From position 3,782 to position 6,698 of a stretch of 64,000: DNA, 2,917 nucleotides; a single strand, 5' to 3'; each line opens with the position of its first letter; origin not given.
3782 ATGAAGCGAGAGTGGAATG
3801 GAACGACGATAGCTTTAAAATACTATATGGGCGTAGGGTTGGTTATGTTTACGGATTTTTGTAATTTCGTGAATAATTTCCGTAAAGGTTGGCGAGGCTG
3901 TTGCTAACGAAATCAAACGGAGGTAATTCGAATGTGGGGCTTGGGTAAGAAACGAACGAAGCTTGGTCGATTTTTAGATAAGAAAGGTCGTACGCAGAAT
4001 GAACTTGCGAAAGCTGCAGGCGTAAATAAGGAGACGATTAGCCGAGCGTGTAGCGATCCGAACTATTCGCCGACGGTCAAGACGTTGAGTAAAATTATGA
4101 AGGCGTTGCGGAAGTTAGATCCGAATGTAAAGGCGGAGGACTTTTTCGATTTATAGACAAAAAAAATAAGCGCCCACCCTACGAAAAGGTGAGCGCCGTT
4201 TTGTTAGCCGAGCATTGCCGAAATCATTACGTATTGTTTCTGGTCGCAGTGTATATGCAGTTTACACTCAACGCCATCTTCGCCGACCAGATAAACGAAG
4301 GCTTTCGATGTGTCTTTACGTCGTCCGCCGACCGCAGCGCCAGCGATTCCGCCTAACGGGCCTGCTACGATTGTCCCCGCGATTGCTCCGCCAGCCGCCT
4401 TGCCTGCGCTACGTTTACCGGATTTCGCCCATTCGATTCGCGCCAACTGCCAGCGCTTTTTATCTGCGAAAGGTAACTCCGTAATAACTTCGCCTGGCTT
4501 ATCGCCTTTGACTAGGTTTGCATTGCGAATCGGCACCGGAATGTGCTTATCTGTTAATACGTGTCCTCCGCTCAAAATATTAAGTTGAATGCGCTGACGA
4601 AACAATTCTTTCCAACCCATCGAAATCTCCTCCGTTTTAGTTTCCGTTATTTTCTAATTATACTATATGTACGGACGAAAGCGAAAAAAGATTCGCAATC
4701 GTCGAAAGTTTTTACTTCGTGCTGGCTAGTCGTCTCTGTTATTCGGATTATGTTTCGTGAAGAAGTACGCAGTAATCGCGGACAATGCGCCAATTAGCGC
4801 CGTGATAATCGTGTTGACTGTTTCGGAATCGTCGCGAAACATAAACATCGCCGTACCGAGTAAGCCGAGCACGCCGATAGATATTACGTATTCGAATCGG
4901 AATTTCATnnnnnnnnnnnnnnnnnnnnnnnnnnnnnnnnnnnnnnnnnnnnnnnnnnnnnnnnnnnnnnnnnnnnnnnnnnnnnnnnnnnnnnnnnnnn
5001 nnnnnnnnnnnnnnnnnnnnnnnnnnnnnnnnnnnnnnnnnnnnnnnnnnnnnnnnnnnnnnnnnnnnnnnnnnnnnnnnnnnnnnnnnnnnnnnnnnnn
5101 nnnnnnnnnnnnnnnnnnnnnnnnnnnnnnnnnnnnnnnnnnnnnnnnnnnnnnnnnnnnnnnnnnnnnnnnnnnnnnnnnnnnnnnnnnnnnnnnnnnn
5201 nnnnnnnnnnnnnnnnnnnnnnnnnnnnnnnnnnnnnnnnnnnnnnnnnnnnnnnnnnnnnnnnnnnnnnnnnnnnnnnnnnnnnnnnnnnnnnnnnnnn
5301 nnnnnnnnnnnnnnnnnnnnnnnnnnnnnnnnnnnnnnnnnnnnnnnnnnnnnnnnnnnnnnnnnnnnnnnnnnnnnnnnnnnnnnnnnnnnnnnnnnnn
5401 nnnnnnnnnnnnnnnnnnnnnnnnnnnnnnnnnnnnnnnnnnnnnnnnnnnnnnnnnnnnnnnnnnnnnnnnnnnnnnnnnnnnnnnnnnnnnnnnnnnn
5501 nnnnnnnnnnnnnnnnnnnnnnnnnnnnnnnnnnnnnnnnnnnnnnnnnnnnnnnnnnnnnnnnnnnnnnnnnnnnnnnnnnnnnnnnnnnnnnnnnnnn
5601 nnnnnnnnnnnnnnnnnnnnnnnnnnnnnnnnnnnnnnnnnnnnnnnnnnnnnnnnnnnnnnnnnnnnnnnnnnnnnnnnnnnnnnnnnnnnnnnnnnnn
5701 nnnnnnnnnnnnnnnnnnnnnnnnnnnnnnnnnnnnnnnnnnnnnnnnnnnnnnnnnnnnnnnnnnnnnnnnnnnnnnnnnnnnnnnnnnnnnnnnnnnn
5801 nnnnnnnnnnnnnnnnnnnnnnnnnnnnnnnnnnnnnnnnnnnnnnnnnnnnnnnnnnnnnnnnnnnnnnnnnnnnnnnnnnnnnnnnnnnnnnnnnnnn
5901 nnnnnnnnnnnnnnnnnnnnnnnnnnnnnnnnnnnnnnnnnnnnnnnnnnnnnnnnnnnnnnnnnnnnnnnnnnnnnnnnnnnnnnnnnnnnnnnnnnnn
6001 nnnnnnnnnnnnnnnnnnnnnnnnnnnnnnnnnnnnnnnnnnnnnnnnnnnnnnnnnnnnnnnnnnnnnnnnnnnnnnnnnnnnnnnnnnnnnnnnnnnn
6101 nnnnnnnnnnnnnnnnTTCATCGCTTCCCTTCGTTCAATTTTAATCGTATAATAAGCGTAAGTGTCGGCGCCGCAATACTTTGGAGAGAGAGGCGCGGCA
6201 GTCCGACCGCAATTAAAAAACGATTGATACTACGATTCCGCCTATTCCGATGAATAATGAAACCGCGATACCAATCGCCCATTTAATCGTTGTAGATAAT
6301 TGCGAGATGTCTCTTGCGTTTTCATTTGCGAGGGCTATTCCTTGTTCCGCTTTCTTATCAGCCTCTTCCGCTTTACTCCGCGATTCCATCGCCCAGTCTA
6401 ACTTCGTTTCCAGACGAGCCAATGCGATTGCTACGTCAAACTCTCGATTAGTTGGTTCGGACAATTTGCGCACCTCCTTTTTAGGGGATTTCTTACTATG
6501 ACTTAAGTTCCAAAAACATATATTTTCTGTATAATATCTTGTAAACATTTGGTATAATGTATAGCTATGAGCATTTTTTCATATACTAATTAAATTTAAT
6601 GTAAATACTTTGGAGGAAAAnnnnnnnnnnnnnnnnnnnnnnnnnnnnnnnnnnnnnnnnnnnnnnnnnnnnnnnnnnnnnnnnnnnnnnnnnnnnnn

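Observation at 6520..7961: Very low-GC O-antigen ligase/polymerase-like gene as an autonomous moron: possible surface-glycan (receptor) conversion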

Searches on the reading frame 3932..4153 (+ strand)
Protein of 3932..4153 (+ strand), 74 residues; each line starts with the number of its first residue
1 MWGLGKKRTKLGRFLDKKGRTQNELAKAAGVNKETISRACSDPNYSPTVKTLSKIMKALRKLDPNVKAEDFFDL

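Call 74: search_protein_families(library=ncbifam, proteins=[window:3932-4153:+], max_evalue=0.001)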
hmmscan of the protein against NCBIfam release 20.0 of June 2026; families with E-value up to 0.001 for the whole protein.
window:3932-4153:+ (74 aa): 3 families
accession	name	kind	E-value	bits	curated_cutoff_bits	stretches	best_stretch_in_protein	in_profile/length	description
NF007271.0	PRK09726.1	equivalog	1.2e-05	25.1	79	1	16-60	22-65/88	type II toxin-antitoxin system antitoxin HipB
TIGR02684.1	dnstrm_HI1420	hypoth_equivalog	0.00014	22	53.7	1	18-59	42-82/89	addiction module antidote protein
NF038310.1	lysogeny_AimR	equivalog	0.00038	19.6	70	1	15-65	5-51/365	AimR family lysis-lysogeny pheromone receptor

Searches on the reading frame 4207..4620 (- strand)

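Call 6: search_protein_families(library=pfam, proteins=[window:4207-4620:-], max_evalue=0.1)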
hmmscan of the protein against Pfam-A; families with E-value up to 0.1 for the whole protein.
window:4207-4620:- (138 aa): 1 family
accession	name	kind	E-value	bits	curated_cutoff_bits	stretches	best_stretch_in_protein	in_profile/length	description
PF20721.2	C19orf12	-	0.0035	17.6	30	1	66-99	41-73/163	C19orf12-like protein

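Call 10: search_protein_families(library=phrogs, proteins=[window:4207-4620:-], max_evalue=0.01)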
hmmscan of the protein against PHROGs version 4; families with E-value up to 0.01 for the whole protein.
window:4207-4620:- (138 aa): 1 family
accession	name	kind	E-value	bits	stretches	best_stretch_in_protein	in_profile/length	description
phrog_37056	-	unknown function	9e-14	52.7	1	60-131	48-120/130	-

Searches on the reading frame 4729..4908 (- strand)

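Call 6: search_protein_families(library=pfam, proteins=[window:4729-4908:-], max_evalue=0.1)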
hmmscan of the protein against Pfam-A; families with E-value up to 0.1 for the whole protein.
window:4729-4908:- (60 aa): 4 families
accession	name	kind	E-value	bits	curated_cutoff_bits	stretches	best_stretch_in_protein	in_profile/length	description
PF20712.2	CyanoTRADDas_TM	-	0.00066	20.2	24.3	1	9-55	17-63/68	Cyanobacterial TRADD-N associated 2-Transmembrane domain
PF12036.14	DUF3522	-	0.016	15.8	29.3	1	7-53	95-141/188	Protein of unknown function (DUF3522)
PF06738.18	ThrE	-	0.03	14.2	26.3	1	5-54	130-179/241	Putative threonine/serine exporter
PF14015.11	DUF4231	-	0.062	14.2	24.7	1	8-56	21-68/103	Protein of unknown function (DUF4231)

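Call 10: search_protein_families(library=phrogs, proteins=[window:4729-4908:-], max_evalue=0.01)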
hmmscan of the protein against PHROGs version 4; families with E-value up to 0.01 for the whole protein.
window:4729-4908:- (60 aa): 0 families

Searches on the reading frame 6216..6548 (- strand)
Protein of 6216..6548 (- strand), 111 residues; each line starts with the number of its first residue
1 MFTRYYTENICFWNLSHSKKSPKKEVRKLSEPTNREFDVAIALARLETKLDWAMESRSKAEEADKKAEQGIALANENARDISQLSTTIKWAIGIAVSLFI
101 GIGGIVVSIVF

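Call 6: search_protein_families(library=pfam, proteins=[window:6216-6548:-], max_evalue=0.1)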
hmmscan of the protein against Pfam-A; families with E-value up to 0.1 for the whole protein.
window:6216-6548:- (111 aa): 2 families
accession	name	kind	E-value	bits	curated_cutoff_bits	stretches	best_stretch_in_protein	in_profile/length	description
PF10779.14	XhlA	-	1.2e-05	25.8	34.7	1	43-102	6-62/67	Haemolysin XhlA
PF21719.3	MIOS_a-sol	-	0.0092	16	27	1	4-68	97-159/230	MIOS, alpha-solenoid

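Call 10: search_protein_families(library=phrogs, proteins=[window:6216-6548:-], max_evalue=0.01)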
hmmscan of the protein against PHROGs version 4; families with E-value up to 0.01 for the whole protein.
window:6216-6548:- (111 aa): 3 families
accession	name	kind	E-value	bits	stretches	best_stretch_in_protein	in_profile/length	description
phrog_689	-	lysis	3.9e-12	47.3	1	38-106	13-82/91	holin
phrog_9105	-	unknown function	0.0061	17.3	1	38-110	115-184/190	-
phrog_7090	-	unknown function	0.0074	17.8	0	45-110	62-126/127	-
